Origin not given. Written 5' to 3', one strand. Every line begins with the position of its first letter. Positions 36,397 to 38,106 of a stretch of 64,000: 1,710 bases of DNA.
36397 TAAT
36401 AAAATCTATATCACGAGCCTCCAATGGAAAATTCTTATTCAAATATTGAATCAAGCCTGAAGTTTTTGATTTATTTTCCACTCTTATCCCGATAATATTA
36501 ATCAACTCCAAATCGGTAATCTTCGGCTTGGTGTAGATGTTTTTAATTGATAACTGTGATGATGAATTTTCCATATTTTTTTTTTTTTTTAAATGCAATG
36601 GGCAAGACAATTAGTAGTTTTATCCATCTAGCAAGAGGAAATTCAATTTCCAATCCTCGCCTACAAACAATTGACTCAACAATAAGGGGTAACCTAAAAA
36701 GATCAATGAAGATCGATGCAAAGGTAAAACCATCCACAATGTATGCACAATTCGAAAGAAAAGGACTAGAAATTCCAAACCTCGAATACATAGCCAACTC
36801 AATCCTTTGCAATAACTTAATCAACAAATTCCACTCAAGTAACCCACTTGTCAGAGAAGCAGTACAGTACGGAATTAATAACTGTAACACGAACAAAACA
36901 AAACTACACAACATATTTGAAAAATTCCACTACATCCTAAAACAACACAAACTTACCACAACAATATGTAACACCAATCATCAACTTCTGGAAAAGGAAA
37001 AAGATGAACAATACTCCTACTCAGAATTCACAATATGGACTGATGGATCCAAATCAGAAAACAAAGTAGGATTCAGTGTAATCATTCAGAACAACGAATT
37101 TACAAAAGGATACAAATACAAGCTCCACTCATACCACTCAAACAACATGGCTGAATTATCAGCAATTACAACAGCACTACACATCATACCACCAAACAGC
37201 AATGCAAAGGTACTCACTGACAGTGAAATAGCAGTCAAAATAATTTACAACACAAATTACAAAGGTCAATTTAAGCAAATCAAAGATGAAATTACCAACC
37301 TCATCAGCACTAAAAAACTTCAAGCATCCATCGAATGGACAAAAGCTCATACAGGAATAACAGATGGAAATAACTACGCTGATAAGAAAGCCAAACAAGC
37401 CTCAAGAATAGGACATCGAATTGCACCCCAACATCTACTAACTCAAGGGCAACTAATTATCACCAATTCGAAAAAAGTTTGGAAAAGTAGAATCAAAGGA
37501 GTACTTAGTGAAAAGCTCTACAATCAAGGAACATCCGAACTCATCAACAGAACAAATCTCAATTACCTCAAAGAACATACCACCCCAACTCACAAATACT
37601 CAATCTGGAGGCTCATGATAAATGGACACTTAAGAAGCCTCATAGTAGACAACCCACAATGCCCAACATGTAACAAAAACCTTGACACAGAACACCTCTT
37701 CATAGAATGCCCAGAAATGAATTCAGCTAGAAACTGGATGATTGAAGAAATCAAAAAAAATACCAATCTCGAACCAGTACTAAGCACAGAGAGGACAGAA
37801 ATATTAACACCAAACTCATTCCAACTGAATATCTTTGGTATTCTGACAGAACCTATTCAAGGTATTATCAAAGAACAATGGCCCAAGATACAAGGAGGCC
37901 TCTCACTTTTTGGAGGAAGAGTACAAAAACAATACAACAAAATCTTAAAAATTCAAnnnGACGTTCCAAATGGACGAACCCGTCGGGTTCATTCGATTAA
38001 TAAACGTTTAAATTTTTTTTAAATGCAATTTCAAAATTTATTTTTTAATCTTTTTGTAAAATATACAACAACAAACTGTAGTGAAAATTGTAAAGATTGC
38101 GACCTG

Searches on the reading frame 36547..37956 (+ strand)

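Call 66: search_protein_families(library=pfam, proteins=[window:36547-37956:+], max_evalue=0.1)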
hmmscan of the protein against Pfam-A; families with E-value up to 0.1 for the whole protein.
window:36547-37956:+ (470 aa): 3 families
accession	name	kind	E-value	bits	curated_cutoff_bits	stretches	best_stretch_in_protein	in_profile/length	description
PF00075.30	RNase_H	-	4e-17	63.2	25.8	1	160-286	3-140/141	RNase H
PF13456.12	RVT_3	-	0.0022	18.4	21.6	1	166-283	3-121/123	Reverse transcriptase-like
PF13966.11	zf-RVT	-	0.017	16.2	27.5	1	342-392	25-82/85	zinc-binding in reverse transcriptase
